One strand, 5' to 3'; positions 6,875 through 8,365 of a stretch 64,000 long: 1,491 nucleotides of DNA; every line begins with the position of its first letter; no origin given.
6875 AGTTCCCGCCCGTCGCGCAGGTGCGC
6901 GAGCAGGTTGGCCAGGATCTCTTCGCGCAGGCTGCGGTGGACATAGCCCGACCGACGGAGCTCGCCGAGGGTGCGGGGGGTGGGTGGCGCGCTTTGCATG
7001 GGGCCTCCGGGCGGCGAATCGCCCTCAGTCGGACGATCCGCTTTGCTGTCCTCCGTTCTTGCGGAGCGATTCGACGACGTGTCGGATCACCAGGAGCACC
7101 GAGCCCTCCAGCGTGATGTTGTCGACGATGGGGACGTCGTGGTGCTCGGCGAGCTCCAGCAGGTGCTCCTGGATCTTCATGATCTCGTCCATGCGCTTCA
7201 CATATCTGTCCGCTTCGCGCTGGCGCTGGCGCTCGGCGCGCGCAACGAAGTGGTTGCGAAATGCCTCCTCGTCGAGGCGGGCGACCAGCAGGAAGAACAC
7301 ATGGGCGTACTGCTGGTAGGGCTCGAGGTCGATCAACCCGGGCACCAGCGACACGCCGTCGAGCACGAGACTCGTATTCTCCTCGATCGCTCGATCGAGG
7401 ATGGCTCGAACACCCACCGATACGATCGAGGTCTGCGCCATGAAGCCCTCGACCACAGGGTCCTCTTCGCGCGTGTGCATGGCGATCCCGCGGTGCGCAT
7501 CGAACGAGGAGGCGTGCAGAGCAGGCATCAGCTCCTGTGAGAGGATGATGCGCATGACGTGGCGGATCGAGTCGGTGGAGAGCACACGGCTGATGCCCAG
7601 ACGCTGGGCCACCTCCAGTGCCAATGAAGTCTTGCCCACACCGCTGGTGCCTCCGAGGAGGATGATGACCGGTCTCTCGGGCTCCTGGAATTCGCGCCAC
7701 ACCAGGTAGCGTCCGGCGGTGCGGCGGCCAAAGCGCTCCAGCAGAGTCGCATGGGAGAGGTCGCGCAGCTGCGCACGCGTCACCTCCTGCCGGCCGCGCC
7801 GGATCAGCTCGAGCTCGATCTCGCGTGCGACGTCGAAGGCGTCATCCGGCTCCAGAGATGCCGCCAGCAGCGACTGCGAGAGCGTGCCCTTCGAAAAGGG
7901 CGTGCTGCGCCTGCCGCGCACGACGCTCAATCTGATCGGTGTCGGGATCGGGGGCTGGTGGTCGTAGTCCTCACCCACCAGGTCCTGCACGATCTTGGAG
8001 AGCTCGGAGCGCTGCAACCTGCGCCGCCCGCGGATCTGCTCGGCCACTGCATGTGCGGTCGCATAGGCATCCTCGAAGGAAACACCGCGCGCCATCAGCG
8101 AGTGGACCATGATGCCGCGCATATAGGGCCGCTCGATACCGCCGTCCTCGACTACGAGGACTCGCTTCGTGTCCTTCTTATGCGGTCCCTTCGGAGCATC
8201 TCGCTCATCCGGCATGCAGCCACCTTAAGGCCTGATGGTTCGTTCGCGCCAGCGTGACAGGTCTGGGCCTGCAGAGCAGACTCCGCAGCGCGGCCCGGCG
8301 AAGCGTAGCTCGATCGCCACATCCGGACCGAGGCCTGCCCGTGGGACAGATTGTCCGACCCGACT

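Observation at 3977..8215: Translationally coupled triad heading a seven-gene operon: ATP-cone/2-PGK-like kinase, ChlI-like AAA+ ATPase and a vWA-MIDAS protein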

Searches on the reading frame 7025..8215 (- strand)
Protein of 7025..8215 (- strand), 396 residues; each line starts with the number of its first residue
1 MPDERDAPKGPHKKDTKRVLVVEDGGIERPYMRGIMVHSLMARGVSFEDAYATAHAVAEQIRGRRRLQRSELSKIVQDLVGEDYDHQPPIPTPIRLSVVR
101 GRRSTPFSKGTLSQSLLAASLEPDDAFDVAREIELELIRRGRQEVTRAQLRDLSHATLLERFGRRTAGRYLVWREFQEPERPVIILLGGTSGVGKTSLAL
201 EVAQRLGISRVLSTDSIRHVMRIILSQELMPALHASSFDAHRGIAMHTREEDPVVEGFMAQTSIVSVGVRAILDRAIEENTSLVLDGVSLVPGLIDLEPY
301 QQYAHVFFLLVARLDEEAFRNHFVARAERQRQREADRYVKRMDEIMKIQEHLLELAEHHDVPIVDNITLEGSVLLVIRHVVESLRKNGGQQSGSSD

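Call 7: search_protein_families(library=pfam, proteins=[window:7025-8215:-], max_evalue=0.01)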
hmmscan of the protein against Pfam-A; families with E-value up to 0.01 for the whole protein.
window:7025-8215:- (396 aa): 6 families
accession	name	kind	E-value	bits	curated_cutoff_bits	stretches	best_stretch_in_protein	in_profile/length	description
PF03477.21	ATP-cone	-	5.3e-08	33.7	25.8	1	102-178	8-87/88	ATP cone domain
PF13238.12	AAA_18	-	1.6e-05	25.8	29.4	1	185-327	1-112/128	AAA domain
PF06414.18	Zeta_toxin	-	3e-05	24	22.3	1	176-218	10-55/199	Zeta toxin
PF13191.12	AAA_16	-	0.0001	23.3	32.6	1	181-287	23-140/167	AAA ATPase domain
PF00004.35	AAA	-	0.0013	19.6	21.2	1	185-209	1-25/131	ATPase family associated with various cellular activities (AAA)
PF13671.12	AAA_33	-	0.0051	17.6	27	1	185-223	2-39/143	AAA domain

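Call 8: search_protein_families(library=ncbifam, proteins=[window:7025-8215:-], max_evalue=0.01)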
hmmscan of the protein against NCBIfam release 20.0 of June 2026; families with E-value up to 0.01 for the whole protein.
window:7025-8215:- (396 aa): 9 families
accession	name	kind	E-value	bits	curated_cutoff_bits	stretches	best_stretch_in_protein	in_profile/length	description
NF003259.0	PRK04220.1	equivalog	1.3e-95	320.4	343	2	96-390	6-298/306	2-phosphoglycerate kinase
NF008994.0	PRK12337.1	equivalog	2e-92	310.3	603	1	20-388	90-474/492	2-phosphoglycerate kinase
NF008995.0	PRK12338.1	equivalog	3.8e-44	151.4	434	1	181-381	3-203/319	hypothetical protein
NF008996.1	PRK12339.1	equivalog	4.6e-23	82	250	1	184-371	2-183/193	mevalonate-3-phosphate 5-kinase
NF010248.0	PRK13695.1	equivalog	0.0013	18.4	156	0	185-206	6-27/180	NTPase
TIGR02639.1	ClpA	equivalog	0.0026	16.1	993.15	0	176-209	480-514/734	ATP-dependent Clp protease ATP-binding subunit ClpA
NF005115.0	PRK06547.1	equivalog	0.0076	15.6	173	0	179-216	12-49/172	hypothetical protein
NF005252.0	PRK06762.1-3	equivalog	0.0083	15.9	258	0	181-221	10-51/189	hypothetical protein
TIGR00174.1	miaA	equivalog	0.0093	15.3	148.65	0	184-217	1-33/288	tRNA (adenosine(37)-N6)-dimethylallyltransferase MiaA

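Call 10: search_protein_families(library=padloc, proteins=[window:7025-8215:-], max_evalue=0.01)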
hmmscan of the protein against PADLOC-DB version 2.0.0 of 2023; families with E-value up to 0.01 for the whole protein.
window:7025-8215:- (396 aa): 2 families
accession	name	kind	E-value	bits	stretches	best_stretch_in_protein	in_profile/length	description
PDLC03838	DolB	-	0.00021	18.7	1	177-207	161-191/375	-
PDLC04140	mad8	-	0.00036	18.2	1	163-365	7-151/314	mads_8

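Call 19: search_solved_structures(query=window:7025-8215:-, max_evalue=0.01)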
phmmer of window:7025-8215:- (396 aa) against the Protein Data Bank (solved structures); distinct sequences matched with E-value up to 0.01: 0.

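Call 23: find_homologous_proteins(query=window:7025-8215:-)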
Query window:7025-8215:- (396 aa): 1225 proteins with E <= 0.001 among 8000 candidates; the best 120 are listed.
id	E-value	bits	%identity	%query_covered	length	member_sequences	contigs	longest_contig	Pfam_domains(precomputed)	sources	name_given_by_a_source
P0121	1.5e-249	845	99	100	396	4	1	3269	PF03477.22,PF13238.13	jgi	jgi:2-phosphoglycerate kinase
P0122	1.3e-206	704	85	99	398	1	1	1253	PF06414.19,PF03477.22,PF13238.13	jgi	jgi:2-phosphoglycerate kinase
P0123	4.9e-206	702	85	99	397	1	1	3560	PF03477.22,PF13238.13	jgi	jgi:2-phosphoglycerate kinase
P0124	1.6e-186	638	85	90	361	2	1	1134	PF03477.22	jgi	jgi:2-phosphoglycerate kinase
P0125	1.0e-178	612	76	95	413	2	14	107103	PF03477.22,PF13238.13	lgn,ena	-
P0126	3.3e-177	607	74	97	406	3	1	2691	PF03477.22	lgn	-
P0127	6.5e-176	603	74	97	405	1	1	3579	PF03477.22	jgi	-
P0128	3.1e-175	601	74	95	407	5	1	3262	PF06414.19,PF03477.22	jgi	-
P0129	3.7e-174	597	70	100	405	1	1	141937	PF06414.19,PF03477.22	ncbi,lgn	-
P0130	3.8e-174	597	75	95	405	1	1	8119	PF03477.22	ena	-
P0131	1.0e-172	593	73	93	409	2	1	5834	PF06414.19,PF03477.22,PF13238.13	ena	-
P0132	1.2e-172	592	72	97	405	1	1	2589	-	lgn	-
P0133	4.4e-170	584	70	97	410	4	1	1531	PF03477.22,PF13238.13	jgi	jgi:2-phosphoglycerate kinase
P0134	5.0e-170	584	72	95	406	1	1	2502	PF03477.22,PF13238.13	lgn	-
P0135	6.5e-169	580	69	98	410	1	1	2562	PF06414.19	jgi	-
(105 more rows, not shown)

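Call 42: search_protein_representatives(protein=window:7025-8215:-)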
Query: 396 residues. Proteins with E-value up to 0.001 (for the whole library): 1965; up to 1e-10: 1003; up to 1e-30: 282. The best 150 are listed.
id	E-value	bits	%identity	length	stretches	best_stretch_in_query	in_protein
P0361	3.0e-132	457.7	58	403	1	16-391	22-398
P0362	7.8e-98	344.4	46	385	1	26-394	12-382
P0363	7.7e-95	334.6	50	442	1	14-385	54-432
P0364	6.5e-91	321.7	55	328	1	98-388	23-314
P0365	1.8e-90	320.2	44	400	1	29-386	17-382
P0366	1.5e-89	317.2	64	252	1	143-388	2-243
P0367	2.1e-89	316.7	47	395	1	14-385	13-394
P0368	5.8e-88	312.0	54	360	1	18-309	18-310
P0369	5.1e-86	305.6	42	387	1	19-386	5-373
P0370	4.6e-82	292.5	43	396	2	95-383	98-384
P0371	3.2e-80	286.5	42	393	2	99-388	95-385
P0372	6.4e-78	278.9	41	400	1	21-376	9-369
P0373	2.6e-77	276.9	41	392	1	17-387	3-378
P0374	8.9e-74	265.3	54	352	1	16-297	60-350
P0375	1.5e-73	264.5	55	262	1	17-262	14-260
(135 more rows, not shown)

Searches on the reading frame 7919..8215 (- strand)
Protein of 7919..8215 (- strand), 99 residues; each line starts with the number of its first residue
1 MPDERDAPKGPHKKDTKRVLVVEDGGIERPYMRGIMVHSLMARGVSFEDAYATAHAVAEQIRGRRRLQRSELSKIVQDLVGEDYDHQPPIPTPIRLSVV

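Call 100: search_protein_families(library=pfam, proteins=[window:7919-8215:-], max_evalue=10)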
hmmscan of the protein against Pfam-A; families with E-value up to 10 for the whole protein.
seq(99 aa): 1 family
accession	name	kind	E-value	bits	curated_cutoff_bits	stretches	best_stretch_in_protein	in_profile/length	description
PF15977.11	HTH_46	-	0.16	12.5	29.3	1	36-84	4-52/68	Winged helix-turn-helix DNA binding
